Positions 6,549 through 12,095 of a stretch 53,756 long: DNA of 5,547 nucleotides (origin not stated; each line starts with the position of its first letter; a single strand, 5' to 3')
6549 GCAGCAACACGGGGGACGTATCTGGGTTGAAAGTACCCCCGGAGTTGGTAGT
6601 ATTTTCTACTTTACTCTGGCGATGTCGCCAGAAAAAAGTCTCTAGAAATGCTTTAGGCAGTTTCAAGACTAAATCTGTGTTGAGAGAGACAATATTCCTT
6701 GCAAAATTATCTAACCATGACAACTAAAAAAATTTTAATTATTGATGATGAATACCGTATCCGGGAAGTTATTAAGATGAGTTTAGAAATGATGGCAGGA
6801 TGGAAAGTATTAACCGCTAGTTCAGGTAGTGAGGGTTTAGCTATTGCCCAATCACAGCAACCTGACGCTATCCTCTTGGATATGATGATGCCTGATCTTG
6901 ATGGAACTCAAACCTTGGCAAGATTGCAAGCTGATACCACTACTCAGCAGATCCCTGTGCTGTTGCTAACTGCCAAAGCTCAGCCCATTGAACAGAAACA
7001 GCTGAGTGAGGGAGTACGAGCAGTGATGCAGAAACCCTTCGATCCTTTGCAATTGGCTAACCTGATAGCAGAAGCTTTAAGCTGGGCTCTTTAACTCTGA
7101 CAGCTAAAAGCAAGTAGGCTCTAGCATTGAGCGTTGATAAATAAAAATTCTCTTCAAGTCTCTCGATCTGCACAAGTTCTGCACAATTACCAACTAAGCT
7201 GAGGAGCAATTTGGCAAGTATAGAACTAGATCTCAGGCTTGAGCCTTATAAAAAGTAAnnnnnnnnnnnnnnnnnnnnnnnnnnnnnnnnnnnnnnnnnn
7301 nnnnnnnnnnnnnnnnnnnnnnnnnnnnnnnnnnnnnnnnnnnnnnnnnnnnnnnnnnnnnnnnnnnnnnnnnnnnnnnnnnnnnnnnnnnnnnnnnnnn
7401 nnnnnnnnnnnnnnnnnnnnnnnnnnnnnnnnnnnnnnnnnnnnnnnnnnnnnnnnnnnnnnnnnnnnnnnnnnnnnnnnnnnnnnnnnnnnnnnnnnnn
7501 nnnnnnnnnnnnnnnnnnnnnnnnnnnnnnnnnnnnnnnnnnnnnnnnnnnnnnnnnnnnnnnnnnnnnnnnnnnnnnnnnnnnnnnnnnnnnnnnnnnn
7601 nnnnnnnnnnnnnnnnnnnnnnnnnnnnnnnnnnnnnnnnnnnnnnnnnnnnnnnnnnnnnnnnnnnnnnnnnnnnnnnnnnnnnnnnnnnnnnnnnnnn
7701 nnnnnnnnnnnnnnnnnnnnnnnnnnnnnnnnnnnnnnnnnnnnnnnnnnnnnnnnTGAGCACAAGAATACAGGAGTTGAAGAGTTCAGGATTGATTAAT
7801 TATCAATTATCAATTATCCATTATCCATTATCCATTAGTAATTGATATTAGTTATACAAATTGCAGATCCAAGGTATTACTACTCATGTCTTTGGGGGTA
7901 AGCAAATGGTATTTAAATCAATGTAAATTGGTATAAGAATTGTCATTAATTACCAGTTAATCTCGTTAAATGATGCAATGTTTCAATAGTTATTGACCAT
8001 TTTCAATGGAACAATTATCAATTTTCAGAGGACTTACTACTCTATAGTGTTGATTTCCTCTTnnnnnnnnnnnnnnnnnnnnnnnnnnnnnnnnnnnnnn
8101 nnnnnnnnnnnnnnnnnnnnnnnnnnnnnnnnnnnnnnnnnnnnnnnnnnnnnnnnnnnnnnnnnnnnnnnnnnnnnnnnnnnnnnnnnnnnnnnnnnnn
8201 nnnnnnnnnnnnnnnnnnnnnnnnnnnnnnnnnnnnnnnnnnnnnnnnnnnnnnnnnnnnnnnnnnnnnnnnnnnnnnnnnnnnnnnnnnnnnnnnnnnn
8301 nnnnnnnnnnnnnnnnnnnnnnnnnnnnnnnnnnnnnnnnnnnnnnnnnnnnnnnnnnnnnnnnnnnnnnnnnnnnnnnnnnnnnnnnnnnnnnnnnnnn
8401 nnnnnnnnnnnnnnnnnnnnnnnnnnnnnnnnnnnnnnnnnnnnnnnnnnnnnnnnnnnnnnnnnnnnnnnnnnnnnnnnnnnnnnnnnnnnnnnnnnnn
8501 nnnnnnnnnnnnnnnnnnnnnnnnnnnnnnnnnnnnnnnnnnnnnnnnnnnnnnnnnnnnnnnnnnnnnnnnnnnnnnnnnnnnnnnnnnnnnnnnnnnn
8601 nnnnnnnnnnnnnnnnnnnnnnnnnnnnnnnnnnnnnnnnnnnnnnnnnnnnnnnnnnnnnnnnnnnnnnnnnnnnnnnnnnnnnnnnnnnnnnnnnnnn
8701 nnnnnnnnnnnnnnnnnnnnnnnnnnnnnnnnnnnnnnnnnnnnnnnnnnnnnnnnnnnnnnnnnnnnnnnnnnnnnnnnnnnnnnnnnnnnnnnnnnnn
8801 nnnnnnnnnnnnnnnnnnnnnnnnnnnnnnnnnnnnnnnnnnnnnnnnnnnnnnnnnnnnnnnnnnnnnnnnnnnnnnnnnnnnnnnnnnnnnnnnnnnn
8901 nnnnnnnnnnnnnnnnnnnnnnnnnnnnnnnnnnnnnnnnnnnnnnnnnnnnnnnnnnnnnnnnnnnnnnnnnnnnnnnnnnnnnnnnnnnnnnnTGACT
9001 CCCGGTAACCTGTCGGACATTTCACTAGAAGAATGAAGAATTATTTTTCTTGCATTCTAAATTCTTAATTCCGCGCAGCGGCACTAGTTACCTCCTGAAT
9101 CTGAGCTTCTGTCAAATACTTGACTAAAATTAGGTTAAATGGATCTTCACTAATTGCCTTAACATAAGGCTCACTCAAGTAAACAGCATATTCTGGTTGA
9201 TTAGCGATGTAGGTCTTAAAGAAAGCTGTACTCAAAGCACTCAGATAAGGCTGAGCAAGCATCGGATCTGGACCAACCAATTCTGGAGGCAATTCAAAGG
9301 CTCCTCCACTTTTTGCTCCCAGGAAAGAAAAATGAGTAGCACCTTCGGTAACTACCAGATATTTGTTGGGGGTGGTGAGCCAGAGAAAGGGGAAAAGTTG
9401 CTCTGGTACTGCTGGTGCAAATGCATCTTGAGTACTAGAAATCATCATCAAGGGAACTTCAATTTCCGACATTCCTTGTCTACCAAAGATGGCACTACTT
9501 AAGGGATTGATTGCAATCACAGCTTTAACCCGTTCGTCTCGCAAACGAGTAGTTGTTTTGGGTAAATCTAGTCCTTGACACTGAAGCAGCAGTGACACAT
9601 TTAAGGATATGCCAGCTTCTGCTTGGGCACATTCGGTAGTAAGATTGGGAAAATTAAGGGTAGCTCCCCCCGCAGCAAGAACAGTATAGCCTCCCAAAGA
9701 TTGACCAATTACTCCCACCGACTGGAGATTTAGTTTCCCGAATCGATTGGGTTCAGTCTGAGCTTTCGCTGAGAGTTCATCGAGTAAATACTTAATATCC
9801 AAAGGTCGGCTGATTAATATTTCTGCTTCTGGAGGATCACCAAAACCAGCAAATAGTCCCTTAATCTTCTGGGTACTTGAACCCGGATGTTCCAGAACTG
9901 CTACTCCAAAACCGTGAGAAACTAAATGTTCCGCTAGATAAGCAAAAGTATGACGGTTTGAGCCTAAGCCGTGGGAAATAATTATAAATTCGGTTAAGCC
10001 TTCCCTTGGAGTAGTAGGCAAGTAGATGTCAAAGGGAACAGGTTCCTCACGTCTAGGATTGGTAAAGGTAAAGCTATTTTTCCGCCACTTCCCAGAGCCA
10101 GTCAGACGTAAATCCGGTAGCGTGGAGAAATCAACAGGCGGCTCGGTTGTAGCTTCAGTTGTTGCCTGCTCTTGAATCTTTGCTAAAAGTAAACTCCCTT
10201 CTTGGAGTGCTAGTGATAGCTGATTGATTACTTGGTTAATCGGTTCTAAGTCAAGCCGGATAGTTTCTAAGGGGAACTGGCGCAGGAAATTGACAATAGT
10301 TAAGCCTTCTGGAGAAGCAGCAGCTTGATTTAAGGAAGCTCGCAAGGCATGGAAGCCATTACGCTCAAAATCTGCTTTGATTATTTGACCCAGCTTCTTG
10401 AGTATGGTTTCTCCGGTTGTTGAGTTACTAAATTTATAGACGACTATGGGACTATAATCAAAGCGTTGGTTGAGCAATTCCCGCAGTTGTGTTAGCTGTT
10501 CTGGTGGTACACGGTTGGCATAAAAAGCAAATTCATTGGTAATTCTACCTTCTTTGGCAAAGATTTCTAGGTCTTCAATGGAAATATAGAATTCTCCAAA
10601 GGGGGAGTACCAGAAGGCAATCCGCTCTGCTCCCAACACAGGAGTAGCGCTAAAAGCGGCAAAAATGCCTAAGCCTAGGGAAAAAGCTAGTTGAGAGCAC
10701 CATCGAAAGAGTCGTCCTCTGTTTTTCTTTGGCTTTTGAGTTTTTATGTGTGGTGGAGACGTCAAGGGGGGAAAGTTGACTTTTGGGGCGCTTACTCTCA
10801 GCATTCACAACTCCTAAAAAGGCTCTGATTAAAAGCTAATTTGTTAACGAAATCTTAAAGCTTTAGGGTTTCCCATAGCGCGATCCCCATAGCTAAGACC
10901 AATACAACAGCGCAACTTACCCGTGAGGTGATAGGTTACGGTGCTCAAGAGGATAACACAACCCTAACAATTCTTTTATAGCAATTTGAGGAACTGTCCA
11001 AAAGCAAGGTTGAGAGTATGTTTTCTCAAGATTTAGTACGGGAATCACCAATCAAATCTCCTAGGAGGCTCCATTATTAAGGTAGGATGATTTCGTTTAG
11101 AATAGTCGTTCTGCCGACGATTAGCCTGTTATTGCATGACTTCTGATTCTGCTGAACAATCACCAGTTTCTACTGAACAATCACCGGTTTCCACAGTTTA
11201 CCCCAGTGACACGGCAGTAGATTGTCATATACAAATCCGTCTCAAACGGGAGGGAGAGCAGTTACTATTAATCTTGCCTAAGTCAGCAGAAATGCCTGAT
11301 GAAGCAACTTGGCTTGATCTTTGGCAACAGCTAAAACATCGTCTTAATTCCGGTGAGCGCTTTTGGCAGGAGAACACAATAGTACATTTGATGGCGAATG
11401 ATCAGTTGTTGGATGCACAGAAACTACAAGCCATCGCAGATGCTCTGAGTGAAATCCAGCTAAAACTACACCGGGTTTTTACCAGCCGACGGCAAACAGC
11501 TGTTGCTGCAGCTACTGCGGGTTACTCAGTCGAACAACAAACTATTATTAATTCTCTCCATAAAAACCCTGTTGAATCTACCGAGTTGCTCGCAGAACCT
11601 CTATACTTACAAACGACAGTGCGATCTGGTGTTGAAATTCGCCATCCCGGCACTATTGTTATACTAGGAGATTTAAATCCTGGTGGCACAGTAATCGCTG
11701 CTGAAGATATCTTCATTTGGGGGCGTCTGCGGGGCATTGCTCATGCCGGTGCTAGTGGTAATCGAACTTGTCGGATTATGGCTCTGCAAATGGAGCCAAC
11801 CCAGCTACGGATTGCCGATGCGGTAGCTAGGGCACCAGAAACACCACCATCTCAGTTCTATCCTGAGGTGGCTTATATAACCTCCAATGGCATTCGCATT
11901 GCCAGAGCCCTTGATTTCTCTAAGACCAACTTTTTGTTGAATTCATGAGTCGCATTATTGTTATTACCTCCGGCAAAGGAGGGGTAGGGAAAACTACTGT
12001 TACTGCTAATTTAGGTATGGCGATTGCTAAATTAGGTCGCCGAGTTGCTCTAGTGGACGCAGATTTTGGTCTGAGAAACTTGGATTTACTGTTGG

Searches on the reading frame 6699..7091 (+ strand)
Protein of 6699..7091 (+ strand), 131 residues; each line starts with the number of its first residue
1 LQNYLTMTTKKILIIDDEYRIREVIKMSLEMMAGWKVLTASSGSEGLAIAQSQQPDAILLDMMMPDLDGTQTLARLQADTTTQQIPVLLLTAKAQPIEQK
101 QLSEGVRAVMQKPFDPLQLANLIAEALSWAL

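Call 4: search_protein_families(library=pfam, proteins=[window:6699-7091:+], max_evalue=0.01)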
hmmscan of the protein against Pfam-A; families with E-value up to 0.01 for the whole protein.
window:6699-7091:+ (131 aa): 2 families
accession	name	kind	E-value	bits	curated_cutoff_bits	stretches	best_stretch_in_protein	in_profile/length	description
PF00072.30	Response_reg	-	9.7e-24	84.1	30.2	1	12-123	1-110/111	Response regulator receiver domain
PF06490.17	FleQ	-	0.0038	18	22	1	11-126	1-106/108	Flagellar regulatory protein FleQ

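Call 73: search_protein_families(library=ncbifam, proteins=[window:6717-7091:+], max_evalue=0.00001)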
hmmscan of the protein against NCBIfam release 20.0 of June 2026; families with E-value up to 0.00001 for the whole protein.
window:6717-7091:+ (125 aa): 85 families (the best 25 are shown)
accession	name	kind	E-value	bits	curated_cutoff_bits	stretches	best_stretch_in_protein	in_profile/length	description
NF007135.0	PRK09581.1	equivalog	1.6e-21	76.7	474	1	3-114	2-113/457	PleD family two-component system response regulator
TIGR02154.1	PhoB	equivalog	1.5e-20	73.5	296.2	1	3-116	2-115/226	phosphate regulon transcriptional regulator PhoB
NF045944.1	ResRegRpaBCyano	equivalog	2.2e-20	73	330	1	7-118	1-109/229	response regulator transcription factor RpaB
NF045717.1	DVU0259_DivK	exception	1.3e-18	67.3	160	1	3-121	2-116/117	DVU0259 family response regulator domain-containing protein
NF011874.0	PRK15347.1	equivalog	1.6e-18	66.2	852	1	5-120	692-809/921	two component system sensor kinase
NF041733.1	resp_reg_CseB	equivalog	7.1e-18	64.8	350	1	5-117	2-111/228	two-component system response regulator CseB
NF040689.1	MtrAB_MtrA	equivalog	2.1e-16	59.9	300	1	6-115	1-107/219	MtrAB system response regulator MtrA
NF053854.1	RespRegPhoBBctds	equivalog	2.2e-16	59.9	270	1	6-108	1-102/225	two-component system response regulator PhoB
NF033120.0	vanR_FM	exception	3.3e-16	59.7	460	1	2-116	2-113/231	vancomycin resistance response regulator transcription factor, VanR-F/VanR-M family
NF033117.2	vanR_ACDEGLN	exception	9.9e-16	58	350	1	6-115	1-107/226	VanR-ABDEGLN family response regulator transcription factor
NF040534.1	resp_reg_YycF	equivalog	1.4e-15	57.2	340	1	4-111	1-105/231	response regulator YycF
NF007005.1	PRK09468.1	equivalog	2.1e-15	56.8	331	1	3-117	3-115/237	osmolarity response regulator transcription factor OmpR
NF008469.0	PRK11361.1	equivalog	4.5e-15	55.3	714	1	2-121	3-120/461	acetoacetate metabolism transcriptional regulator AtoC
NF012227.0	AdeR_RR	equivalog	5e-15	55.6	340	1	3-113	11-118/239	efflux system response regulator transcription factor AdeR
TIGR02875.1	spore_0_A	equivalog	7e-15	55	200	1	5-119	4-120/262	sporulation transcription factor Spo0A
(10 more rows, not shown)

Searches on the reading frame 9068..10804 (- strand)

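Call 80: search_protein_families(library=pfam, proteins=[window:9068-10804:-], max_evalue=0.001)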
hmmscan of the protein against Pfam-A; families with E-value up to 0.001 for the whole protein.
window:9068-10804:- (579 aa): 5 families
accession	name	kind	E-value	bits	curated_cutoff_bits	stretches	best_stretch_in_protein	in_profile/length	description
PF07176.17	DUF1400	-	1.1e-39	136.1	23.4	1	59-185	2-127/127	Alpha/beta hydrolase of unknown function (DUF1400)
PF03403.19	PAF-AH_p_II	-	7.3e-07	28.5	20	1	273-310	102-139/372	Platelet-activating factor acetylhydrolase, isoform II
PF12740.14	PETase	-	1.8e-06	28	28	0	424-496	147-216/263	PET hydrolase-like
PF00561.26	Abhydrolase_1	-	7.5e-06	26.2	25.8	0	274-309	3-38/245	alpha/beta hydrolase fold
PF12146.15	Hydrolase_4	-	5.4e-05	23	27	0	273-379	6-94/239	Serine aminopeptidase, S33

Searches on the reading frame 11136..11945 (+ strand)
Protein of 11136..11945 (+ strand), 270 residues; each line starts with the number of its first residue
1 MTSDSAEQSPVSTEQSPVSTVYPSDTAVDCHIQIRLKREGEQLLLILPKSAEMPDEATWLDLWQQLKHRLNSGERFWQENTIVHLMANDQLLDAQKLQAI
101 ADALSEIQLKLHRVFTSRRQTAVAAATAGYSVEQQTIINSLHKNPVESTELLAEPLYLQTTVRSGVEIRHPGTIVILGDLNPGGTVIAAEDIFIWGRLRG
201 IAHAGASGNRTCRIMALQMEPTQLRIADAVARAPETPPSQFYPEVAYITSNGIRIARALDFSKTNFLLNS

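Call 80: search_protein_families(library=pfam, proteins=[window:11136-11945:+], max_evalue=0.001)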
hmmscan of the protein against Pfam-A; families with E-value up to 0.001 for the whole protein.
window:11136-11945:+ (270 aa): 1 family
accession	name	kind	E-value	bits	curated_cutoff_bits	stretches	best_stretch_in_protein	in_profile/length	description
PF03775.22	MinC_C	-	5.9e-32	110.1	33.2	1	158-255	2-101/102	Septum formation inhibitor MinC, C-terminal domain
